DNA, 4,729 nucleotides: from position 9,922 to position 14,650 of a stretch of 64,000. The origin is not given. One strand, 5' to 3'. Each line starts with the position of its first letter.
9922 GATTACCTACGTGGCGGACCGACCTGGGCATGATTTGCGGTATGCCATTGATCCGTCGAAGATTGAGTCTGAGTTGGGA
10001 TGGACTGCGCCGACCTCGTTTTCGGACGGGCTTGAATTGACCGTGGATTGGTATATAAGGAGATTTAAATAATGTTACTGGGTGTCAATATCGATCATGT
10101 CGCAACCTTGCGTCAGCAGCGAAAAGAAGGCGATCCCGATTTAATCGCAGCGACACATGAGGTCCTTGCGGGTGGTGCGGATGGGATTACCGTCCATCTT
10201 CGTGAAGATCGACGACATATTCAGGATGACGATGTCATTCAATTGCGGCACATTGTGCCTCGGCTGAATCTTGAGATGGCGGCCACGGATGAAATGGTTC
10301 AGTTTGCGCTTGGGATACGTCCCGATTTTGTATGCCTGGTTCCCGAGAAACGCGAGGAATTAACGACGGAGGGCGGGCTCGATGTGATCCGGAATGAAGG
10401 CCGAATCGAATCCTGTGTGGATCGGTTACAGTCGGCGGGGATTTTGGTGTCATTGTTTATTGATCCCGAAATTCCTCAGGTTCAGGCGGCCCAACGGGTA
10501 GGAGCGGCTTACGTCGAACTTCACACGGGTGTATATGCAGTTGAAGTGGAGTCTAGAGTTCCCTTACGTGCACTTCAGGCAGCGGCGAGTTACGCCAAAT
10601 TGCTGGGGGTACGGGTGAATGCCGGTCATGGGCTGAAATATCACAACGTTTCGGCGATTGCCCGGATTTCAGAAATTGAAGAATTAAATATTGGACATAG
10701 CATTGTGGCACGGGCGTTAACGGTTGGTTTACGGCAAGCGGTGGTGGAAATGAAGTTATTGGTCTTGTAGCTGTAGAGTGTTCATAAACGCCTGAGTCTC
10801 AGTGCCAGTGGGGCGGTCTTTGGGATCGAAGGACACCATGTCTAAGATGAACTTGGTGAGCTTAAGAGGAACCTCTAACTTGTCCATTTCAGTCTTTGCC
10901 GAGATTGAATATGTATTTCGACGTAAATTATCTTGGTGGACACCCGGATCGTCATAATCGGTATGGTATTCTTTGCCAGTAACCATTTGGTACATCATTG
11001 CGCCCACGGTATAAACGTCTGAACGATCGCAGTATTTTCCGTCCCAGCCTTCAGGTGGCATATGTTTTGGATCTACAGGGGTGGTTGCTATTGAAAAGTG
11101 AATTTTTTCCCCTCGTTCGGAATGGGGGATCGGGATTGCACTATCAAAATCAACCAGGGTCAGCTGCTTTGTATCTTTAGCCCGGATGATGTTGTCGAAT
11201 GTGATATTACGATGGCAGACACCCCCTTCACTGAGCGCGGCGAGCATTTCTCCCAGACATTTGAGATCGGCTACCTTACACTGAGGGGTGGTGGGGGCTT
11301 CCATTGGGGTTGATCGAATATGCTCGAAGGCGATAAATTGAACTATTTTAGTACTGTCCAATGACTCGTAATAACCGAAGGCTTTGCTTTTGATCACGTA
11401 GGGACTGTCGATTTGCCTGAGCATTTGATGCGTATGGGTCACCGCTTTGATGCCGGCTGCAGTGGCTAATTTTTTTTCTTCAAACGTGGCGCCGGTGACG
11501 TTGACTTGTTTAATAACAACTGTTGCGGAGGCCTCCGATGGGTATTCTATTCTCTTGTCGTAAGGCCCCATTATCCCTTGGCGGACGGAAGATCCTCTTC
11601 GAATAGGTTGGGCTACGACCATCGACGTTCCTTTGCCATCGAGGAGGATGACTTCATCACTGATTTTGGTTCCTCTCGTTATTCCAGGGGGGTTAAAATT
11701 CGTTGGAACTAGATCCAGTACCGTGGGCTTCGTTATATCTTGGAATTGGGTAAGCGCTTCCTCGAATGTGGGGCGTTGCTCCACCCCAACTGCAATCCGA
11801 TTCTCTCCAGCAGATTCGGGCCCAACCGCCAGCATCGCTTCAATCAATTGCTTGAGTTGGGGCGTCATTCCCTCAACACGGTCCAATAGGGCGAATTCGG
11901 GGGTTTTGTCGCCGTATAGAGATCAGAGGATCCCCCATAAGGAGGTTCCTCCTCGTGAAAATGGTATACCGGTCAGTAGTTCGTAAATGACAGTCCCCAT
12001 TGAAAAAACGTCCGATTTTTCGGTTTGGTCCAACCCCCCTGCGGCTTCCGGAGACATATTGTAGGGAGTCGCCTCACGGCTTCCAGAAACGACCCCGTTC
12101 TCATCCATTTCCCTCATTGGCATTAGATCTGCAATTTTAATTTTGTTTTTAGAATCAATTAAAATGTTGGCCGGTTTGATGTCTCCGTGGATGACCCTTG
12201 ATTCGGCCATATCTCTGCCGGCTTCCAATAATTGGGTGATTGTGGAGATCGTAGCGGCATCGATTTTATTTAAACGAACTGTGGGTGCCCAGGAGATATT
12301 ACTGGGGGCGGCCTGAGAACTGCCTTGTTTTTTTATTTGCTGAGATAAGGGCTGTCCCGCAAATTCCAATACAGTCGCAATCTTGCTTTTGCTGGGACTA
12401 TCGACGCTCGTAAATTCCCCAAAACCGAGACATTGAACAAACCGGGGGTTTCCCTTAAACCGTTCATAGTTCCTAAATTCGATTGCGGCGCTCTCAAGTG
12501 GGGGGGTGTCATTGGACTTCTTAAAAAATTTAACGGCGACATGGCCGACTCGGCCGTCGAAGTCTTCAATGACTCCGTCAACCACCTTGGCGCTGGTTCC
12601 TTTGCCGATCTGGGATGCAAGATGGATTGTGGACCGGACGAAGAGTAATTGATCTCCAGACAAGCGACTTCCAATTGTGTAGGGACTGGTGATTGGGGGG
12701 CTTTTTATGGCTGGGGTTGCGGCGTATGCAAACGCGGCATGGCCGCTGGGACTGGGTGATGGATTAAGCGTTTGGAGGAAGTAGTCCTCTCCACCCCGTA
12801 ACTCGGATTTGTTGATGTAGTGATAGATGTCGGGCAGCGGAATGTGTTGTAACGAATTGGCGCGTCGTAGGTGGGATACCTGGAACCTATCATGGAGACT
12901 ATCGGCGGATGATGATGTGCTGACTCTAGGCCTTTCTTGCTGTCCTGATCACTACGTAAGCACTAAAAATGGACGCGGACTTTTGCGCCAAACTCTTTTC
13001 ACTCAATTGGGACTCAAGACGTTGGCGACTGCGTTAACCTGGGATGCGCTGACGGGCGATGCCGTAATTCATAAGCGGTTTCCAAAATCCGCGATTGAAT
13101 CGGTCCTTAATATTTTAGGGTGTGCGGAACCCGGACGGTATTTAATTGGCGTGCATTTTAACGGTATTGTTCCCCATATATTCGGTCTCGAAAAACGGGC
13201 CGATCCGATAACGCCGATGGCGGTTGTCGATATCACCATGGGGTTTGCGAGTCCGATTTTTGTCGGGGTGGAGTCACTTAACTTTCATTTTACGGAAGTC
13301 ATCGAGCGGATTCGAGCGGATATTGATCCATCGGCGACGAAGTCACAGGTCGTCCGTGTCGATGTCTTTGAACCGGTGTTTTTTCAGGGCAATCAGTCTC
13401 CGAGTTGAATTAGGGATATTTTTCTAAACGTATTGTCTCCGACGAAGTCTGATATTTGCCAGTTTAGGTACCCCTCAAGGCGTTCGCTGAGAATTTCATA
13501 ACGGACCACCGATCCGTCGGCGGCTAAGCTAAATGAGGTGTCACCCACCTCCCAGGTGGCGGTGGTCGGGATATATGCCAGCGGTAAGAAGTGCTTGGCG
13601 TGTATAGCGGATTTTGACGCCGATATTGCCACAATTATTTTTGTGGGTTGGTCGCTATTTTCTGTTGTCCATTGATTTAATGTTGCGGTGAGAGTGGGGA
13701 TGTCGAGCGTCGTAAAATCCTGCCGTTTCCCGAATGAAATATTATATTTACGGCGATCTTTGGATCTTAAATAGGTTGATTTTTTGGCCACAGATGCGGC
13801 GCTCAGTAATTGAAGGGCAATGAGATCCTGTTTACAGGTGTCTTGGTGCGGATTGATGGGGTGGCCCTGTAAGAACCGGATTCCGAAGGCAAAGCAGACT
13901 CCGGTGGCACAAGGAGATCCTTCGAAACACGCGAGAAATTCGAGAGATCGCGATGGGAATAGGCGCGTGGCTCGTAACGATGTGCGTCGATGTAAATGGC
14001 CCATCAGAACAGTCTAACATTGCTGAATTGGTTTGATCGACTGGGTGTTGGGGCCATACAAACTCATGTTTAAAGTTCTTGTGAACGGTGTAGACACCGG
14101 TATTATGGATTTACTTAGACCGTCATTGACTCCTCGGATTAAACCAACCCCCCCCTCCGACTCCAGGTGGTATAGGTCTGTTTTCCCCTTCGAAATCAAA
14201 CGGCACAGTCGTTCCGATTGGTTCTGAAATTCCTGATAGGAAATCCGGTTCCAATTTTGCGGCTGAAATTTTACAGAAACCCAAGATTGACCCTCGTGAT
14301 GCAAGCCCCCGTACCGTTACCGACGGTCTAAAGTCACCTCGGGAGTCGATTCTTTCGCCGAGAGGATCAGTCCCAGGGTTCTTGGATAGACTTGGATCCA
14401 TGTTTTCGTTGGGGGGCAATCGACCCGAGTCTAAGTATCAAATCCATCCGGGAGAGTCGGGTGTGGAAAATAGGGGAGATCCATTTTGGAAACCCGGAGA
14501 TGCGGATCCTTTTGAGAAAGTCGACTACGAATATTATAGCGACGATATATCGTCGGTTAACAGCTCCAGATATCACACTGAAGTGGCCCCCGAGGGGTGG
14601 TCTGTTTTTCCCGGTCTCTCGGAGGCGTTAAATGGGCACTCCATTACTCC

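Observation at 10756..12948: Tandem kinase-pseudokinase gene split by a single in-frame TGA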

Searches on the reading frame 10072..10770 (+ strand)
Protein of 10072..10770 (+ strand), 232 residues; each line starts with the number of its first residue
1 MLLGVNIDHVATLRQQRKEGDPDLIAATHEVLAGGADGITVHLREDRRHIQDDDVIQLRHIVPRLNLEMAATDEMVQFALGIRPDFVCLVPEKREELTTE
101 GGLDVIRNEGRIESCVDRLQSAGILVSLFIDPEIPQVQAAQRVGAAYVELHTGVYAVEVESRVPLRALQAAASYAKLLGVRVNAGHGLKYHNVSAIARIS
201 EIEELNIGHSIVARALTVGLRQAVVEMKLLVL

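Call 21: find_encoding_contigs(protein=window:10072-10770:+, flank=10000, max_places=6)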
Protein window:10072-10770:+ (232 aa): 15 contigs read that carry it; 6 places shown.
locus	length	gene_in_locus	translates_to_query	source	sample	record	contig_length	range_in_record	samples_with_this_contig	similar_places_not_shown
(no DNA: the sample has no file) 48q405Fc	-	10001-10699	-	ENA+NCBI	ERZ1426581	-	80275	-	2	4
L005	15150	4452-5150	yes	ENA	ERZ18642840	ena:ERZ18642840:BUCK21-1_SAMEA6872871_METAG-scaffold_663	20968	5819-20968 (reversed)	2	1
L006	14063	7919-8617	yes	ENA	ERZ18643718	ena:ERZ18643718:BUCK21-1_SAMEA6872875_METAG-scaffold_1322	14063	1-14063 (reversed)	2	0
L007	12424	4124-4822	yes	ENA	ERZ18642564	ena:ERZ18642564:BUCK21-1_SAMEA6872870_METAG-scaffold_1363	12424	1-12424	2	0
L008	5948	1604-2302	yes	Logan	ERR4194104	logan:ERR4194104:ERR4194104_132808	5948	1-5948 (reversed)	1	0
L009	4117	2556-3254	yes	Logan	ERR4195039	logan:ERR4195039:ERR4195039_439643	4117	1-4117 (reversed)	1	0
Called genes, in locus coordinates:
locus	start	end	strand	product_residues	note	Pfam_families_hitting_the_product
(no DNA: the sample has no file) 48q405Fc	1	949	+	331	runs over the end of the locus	-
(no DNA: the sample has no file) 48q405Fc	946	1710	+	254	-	PF03372:Exo_endo_phos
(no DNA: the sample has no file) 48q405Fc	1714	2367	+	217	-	PF00730:HhH-GPD, PF00633:HHH (weak)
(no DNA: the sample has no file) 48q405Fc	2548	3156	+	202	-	PF01386:Ribosomal_L25p, PF14693:Ribosomal_TL5_C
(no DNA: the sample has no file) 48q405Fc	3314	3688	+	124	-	PF00156:Pribosyltran (weak)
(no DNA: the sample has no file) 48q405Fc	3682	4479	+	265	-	PF00215:OMPdecase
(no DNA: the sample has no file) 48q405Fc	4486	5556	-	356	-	PF00140:Sigma70_r1_2, PF04542:Sigma70_r2, PF04539:Sigma70_r3, PF04545:Sigma70_r4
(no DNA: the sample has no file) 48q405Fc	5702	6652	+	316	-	-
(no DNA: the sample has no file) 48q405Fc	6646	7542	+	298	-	PF00763:THF_DHG_CYH, PF02882:THF_DHG_CYH_C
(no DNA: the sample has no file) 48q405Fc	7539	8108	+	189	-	PF13580:SIS_2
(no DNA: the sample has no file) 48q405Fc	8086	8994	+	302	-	PF00483:NTP_transferase, PF12804:NTP_transf_3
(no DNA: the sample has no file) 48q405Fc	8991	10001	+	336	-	PF01073:3Beta_HSD, PF01370:Epimerase, PF02719:Polysacc_synt_2, PF04321:RmlD_sub_bind, PF07993:NAD_binding_4, PF16363:GDP_Man_Dehyd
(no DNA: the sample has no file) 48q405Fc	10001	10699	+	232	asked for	PF03740:PdxJ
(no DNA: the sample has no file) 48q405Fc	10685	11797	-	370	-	PF07714:PK_Tyr_Ser-Thr (weak), PF00069:Pkinase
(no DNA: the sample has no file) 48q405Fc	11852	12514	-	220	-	PF00069:Pkinase, PF07714:PK_Tyr_Ser-Thr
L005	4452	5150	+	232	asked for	PF03740:PdxJ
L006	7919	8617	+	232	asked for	PF03740:PdxJ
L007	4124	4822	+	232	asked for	PF03740:PdxJ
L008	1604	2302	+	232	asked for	PF03740:PdxJ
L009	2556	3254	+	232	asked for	PF03740:PdxJ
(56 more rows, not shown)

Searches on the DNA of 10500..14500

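Call 76: search_rna_families(source=window, start=10500, end=14500, threshold=evalue, max_evalue=1)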
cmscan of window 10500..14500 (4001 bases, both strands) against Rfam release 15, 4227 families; matches with E-value up to 1: 0.
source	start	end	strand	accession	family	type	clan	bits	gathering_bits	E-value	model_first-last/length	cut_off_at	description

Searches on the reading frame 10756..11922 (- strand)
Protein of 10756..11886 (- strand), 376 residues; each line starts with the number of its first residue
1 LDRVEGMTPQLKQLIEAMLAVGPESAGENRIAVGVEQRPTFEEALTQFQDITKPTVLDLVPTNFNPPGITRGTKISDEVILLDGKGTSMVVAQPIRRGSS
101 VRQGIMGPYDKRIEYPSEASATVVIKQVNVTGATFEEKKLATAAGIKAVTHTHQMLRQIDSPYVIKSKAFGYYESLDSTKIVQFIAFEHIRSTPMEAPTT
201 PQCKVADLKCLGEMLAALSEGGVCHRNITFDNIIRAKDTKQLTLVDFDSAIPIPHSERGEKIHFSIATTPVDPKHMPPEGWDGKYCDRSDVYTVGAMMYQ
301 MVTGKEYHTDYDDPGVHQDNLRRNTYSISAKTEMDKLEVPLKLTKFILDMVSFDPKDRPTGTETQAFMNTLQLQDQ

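Call 6: search_protein_families(library=pfam, proteins=[window:10759-11886:-, window:10759-11922:-], max_evalue=0.1)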
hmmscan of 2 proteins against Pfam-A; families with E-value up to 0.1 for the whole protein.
window:10759-11886:- (376 aa): 3 families
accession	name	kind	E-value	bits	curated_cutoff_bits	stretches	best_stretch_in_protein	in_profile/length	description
PF00069.31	Pkinase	-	2e-15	57.3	31.7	1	119-363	23-256/263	Protein kinase domain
PF07714.23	PK_Tyr_Ser-Thr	-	2.7e-07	30.6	23.1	1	117-363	25-253/258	Protein tyrosine and serine/threonine kinase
PF01633.27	Choline_kinase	-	0.04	13.7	29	1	223-248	164-189/300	Choline/ethanolamine kinase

window:10759-11922:- (388 aa): 3 families
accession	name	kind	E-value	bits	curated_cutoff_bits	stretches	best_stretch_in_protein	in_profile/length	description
PF00069.31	Pkinase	-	2e-15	57.3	31.7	1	131-375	23-256/263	Protein kinase domain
PF07714.23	PK_Tyr_Ser-Thr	-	3e-07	30.5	23.1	1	129-375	25-253/258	Protein tyrosine and serine/threonine kinase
PF01633.27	Choline_kinase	-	0.042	13.6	29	1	235-260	164-189/300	Choline/ethanolamine kinase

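Call 17: find_encoding_contigs(protein=window:10756-11886:-, flank=6000, max_places=6)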
Protein window:10756-11886:- (376 aa): no gene with exactly this product is on record in the collection.

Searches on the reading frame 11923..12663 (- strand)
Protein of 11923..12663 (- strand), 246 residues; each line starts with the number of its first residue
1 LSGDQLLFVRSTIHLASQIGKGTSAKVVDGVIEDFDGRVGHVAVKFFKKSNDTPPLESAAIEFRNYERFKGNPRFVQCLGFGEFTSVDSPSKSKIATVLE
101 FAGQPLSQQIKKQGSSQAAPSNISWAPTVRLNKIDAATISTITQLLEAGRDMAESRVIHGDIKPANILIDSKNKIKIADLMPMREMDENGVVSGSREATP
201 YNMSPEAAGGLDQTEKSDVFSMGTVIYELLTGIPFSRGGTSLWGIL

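Call 6: search_protein_families(library=pfam, proteins=[window:11926-12663:-], max_evalue=0.1)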
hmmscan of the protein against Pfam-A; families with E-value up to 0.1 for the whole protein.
window:11926-12663:- (246 aa): 8 families
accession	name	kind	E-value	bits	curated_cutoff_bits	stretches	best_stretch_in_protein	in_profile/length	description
PF00069.31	Pkinase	-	1.2e-23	84.3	31.7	1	14-236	2-197/263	Protein kinase domain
PF07714.23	PK_Tyr_Ser-Thr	-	1.1e-19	71.2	23.1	1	13-231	1-199/258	Protein tyrosine and serine/threonine kinase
PF01163.29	RIO1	-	0.0081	16.2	22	1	129-187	96-155/187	RIO domain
PF01636.29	APH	-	0.0091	16.2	23.2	1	142-175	154-188/239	Phosphotransferase enzyme family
PF14531.12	Kinase-like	-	0.011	15.5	25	1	143-229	152-244/289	Kinase-like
PF03109.22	ABC1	-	0.025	14.2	22.9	1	150-189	181-220/244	ABC1 atypical kinase-like domain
PF07387.17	Seadorna_VP7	-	0.059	12.8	20.3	1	132-179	137-186/308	Seadornavirus VP7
PF19974.5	TCAD9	-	0.097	12.2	40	0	144-173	286-315/429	Ternary complex associated domain 9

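Call 18: find_encoding_contigs(protein=window:11923-12663:-, flank=6000, max_places=6)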
Protein window:11923-12663:- (246 aa): no gene with exactly this product is on record in the collection.

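Call 47: find_encoding_contigs(protein=window:11923-12585:-, flank=3000, max_places=10)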
Protein window:11923-12585:- (220 aa): 11 contigs read that carry it; 3 places shown.
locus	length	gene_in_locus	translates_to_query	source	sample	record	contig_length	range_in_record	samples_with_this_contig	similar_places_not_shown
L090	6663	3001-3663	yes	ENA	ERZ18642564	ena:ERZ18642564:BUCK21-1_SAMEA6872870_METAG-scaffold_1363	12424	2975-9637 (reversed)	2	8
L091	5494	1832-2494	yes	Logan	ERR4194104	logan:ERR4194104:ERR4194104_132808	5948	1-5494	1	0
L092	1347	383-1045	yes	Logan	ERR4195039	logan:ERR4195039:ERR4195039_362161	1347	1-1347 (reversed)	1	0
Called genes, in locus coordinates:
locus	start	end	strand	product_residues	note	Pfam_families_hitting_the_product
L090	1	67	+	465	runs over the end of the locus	PF03448:MgtE_N, PF00571:CBS (weak), PF01769:MgtE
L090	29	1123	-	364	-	PF00069:Pkinase, PF07714:PK_Tyr_Ser-Thr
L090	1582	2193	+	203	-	-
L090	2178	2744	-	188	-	-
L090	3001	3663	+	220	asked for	PF00069:Pkinase, PF07714:PK_Tyr_Ser-Thr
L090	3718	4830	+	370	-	PF07714:PK_Tyr_Ser-Thr (weak), PF00069:Pkinase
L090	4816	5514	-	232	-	PF03740:PdxJ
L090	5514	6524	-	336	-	PF01073:3Beta_HSD, PF01370:Epimerase, PF02719:Polysacc_synt_2, PF04321:RmlD_sub_bind, PF07993:NAD_binding_4, PF16363:GDP_Man_Dehyd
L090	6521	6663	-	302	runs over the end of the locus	PF00483:NTP_transferase, PF12804:NTP_transf_3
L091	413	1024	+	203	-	-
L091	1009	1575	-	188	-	-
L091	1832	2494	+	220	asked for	PF00069:Pkinase, PF07714:PK_Tyr_Ser-Thr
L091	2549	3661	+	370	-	PF07714:PK_Tyr_Ser-Thr (weak), PF00069:Pkinase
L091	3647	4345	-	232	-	PF03740:PdxJ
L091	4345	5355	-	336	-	PF01073:3Beta_HSD, PF01370:Epimerase, PF02719:Polysacc_synt_2, PF04321:RmlD_sub_bind, PF07993:NAD_binding_4, PF16363:GDP_Man_Dehyd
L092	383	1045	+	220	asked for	PF00069:Pkinase, PF07714:PK_Tyr_Ser-Thr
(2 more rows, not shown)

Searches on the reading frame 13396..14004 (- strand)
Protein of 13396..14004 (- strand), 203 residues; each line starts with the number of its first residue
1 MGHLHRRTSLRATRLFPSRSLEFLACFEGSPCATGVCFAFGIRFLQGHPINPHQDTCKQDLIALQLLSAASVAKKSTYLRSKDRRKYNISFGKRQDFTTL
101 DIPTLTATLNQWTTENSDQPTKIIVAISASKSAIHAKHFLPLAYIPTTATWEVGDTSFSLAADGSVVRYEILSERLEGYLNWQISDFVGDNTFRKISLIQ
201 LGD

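Call 6: search_protein_families(library=pfam, proteins=[window:13396-14004:-], max_evalue=0.1)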
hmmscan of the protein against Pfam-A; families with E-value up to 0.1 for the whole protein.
window:13396-14004:- (203 aa): 1 family
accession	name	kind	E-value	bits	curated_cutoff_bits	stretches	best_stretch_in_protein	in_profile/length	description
PF25551.1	DUF7929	-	0.099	12.8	27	0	78-151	9-85/175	Domain of unknown function (DUF7929)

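Call 55: search_protein_families(library=padloc, proteins=[window:13396-14004:-], max_evalue=0.01)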
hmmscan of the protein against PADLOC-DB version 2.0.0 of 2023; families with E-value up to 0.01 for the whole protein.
window:13396-14004:- (203 aa): 0 families

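Call 56: search_protein_families(library=ncbifam, proteins=[window:13396-14004:-], max_evalue=0.01)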
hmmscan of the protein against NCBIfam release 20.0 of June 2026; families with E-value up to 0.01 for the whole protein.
window:13396-14004:- (203 aa): 0 families
